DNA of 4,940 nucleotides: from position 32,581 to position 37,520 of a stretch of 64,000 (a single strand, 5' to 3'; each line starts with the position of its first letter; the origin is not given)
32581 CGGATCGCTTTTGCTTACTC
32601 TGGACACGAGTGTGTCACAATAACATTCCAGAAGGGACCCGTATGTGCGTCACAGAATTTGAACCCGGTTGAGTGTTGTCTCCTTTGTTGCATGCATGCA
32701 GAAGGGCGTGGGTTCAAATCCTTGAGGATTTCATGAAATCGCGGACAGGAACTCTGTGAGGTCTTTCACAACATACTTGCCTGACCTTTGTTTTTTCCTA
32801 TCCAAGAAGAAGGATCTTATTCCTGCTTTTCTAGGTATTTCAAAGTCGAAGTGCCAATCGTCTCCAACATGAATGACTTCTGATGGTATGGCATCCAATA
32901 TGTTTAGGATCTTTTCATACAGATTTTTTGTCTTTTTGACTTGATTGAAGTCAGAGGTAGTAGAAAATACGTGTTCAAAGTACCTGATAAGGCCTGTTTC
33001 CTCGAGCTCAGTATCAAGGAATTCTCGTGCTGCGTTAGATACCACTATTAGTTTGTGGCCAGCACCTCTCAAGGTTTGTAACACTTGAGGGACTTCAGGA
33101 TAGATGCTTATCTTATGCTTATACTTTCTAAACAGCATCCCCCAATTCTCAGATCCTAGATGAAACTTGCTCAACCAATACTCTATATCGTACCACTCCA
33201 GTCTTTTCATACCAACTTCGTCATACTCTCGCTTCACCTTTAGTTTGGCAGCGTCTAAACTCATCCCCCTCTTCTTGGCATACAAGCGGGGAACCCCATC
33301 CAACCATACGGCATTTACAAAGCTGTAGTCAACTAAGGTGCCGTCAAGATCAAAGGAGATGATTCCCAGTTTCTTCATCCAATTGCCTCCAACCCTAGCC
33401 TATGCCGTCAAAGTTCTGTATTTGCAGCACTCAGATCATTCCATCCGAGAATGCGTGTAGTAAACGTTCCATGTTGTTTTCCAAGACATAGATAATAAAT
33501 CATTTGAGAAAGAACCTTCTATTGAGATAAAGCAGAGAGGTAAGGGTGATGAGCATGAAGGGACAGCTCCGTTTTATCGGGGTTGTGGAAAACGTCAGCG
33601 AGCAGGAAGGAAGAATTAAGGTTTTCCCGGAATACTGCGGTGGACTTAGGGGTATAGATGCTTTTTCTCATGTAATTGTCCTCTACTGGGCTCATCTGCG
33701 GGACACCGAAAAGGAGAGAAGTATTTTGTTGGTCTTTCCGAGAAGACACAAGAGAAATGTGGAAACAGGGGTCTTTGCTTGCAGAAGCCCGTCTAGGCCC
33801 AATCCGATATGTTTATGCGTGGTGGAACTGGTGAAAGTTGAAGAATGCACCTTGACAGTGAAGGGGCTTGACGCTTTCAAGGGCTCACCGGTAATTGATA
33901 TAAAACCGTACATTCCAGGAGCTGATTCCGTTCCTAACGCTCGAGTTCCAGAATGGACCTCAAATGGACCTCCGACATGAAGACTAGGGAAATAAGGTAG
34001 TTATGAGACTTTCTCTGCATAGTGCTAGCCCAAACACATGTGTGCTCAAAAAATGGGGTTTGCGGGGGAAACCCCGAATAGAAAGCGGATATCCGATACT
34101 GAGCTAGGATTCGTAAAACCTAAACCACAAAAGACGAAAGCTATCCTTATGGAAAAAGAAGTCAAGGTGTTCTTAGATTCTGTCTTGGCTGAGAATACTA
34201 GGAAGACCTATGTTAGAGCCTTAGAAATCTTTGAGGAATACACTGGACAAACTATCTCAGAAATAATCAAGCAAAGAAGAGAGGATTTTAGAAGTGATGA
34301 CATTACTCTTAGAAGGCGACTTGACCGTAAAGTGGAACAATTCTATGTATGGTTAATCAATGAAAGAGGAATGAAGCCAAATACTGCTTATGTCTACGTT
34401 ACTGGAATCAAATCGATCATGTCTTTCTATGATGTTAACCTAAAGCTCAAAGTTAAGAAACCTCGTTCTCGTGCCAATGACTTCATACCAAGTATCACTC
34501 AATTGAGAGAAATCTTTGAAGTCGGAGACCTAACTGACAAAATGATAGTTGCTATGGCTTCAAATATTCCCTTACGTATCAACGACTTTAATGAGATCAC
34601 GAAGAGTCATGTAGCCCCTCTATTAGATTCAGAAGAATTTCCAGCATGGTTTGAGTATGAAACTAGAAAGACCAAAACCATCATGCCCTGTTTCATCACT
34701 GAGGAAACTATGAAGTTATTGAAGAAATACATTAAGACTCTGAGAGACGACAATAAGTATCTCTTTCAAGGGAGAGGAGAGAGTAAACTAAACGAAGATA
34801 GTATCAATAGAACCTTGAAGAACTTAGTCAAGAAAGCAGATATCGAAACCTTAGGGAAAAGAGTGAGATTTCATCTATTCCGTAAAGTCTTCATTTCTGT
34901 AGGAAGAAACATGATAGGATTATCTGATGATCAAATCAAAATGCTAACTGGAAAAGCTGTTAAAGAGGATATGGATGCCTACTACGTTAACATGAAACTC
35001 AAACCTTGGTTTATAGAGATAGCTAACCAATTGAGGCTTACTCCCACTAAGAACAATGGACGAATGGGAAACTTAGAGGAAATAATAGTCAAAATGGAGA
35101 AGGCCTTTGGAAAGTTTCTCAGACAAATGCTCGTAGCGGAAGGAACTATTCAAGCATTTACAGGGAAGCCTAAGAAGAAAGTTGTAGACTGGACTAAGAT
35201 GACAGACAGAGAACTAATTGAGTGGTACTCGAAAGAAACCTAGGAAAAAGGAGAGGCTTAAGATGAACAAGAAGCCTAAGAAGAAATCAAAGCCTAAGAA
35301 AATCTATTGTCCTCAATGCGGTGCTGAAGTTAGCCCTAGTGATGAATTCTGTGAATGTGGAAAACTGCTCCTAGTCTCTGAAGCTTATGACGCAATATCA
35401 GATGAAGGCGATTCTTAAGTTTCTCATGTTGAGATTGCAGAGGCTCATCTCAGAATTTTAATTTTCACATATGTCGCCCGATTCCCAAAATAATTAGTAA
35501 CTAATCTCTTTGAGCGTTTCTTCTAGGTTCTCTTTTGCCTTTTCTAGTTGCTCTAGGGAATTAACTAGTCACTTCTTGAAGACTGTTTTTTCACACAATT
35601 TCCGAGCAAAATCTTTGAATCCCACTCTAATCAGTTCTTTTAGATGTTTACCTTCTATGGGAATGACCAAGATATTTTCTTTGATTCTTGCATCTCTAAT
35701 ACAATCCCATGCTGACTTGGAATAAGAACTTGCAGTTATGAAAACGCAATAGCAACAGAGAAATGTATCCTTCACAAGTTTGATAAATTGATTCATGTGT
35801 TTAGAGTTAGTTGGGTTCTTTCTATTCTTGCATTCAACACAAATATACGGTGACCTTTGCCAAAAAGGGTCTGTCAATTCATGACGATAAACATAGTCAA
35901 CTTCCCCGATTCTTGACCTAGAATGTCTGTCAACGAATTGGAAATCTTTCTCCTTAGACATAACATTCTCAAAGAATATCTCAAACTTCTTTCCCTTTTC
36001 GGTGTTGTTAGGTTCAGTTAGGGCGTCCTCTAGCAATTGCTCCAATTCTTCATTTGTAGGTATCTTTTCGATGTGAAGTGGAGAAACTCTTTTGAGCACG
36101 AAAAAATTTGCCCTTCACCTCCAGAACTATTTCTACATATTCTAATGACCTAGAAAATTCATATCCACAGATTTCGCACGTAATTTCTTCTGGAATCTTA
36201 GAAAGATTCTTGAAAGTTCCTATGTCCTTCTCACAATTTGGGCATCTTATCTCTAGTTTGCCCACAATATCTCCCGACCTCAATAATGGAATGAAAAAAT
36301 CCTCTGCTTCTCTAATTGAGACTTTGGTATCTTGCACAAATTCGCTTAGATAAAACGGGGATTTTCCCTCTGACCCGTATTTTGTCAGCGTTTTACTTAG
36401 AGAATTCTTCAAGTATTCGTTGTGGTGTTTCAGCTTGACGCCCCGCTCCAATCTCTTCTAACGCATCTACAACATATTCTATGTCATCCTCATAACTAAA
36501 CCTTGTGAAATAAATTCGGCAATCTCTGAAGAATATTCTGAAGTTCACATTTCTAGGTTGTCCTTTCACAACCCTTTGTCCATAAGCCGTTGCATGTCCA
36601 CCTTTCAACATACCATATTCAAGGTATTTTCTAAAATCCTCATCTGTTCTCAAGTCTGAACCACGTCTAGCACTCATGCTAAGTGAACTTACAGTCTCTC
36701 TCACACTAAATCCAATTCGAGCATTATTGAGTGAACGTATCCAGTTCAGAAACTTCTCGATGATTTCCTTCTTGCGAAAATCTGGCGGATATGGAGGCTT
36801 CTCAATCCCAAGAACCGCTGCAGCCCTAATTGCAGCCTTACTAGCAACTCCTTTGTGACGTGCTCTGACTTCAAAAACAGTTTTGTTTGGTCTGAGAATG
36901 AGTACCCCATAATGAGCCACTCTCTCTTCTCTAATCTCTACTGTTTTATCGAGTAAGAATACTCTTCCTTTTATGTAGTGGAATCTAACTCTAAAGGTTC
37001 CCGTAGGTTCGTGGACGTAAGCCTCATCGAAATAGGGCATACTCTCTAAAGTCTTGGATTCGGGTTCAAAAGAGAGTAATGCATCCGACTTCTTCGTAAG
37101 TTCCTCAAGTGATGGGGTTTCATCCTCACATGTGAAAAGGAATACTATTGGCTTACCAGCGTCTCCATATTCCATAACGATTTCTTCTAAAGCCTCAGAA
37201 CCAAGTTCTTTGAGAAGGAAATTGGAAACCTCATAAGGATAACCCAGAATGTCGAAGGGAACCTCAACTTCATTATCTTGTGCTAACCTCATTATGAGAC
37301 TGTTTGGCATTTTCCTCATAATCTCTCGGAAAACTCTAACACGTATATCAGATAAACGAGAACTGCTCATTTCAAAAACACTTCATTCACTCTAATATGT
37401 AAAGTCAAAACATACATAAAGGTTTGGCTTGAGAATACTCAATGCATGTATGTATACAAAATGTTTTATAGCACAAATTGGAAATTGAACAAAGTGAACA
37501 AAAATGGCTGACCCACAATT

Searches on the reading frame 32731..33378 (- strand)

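Call 79: search_protein_families(library=pfam, proteins=[window:32731-33378:-], max_evalue=0.01)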
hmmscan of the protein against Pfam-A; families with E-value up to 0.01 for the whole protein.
window:32731-33378:- (215 aa): 6 families
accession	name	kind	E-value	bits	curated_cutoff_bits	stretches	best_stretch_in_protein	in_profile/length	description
PF00702.32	Hydrolase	-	2.4e-20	74.2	26.4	1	7-186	4-191/191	haloacid dehalogenase-like hydrolase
PF13419.12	HAD_2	-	4.3e-19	69.8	23.8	1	9-190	3-176/178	Haloacid dehalogenase-like hydrolase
PF12710.13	HAD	-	1.7e-08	35.5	27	1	9-146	3-136/189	haloacid dehalogenase-like hydrolase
PF06888.18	Put_Phosphatase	-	4.7e-06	26.6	27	1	84-146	64-128/234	Putative Phosphatase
PF13344.12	Hydrolase_6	-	0.00014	22.3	27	1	89-158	12-84/101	Haloacid dehalogenase-like hydrolase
PF13242.12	Hydrolase_like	-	0.0013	19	22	1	150-194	6-50/75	HAD-hyrolase-like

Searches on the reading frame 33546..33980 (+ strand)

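Call 79: search_protein_families(library=pfam, proteins=[window:33546-33980:+], max_evalue=0.01)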
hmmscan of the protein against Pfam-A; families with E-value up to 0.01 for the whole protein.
window:33546-33980:+ (144 aa): 1 family
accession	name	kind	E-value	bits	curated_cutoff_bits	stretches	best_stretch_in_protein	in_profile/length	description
PF01980.22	TrmO_N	-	4.8e-33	114.3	26.8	1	17-127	9-116/116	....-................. O N-terminal domain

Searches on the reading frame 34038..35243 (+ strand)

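Call 79: search_protein_families(library=pfam, proteins=[window:34038-35243:+], max_evalue=0.01)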
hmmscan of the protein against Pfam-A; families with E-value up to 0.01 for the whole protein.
window:34038-35243:+ (401 aa): 3 families
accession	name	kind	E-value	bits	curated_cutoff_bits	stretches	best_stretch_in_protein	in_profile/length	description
PF00589.27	Phage_integrase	-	8.3e-09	35.9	27.1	1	163-286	20-137/172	Phage integrase family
PF02899.23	Phage_int_SAM_1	-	7.6e-05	23.4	22.3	0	99-133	1-35/83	Phage integrase, N-terminal SAM-like domain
PF13495.12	Phage_int_SAM_4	-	0.0046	17.8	27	0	50-126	14-73/85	Phage integrase, N-terminal SAM-like domain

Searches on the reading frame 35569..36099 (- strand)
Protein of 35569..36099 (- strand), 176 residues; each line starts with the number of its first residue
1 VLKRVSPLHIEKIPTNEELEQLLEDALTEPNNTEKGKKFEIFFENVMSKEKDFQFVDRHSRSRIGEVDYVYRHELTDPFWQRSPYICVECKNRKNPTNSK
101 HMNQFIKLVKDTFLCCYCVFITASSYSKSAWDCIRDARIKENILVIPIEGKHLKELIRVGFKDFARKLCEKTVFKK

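Call 79: search_protein_families(library=pfam, proteins=[window:35569-36099:-], max_evalue=0.01)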
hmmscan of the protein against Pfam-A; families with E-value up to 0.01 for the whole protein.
window:35569-36099:- (176 aa): 2 families
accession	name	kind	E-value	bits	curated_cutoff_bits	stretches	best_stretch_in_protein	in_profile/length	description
PF04471.18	Mrr_cat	-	1.1e-09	38.9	21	1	35-156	5-114/115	Restriction endonuclease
PF02021.23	UPF0102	-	0.0075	17.1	23.6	0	49-98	10-47/80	Uncharacterised protein family UPF0102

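Call 94: search_protein_families(library=padloc, proteins=[window:35569-36099:-], max_evalue=0.001)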
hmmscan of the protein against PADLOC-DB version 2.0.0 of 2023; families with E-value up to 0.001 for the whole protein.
window:35569-36099:- (176 aa): 1 family
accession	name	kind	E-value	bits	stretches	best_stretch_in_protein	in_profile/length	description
PDLC04819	PDC-S02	-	1.3e-05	22.6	1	76-165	233-314/334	-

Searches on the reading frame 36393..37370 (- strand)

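Call 79: search_protein_families(library=pfam, proteins=[window:36393-37370:-], max_evalue=0.01)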
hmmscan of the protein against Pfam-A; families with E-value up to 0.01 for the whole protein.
window:36393-37370:- (325 aa): 1 family
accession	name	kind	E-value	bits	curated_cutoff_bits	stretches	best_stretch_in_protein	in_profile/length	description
PF14553.12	YqbF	-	0.0074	16.5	27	0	255-280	1-26/43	YqbF, hypothetical protein domain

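Call 94: search_protein_families(library=padloc, proteins=[window:36393-37370:-], max_evalue=0.001)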
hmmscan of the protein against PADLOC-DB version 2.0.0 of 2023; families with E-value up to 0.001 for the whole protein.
window:36393-37370:- (325 aa): 0 families
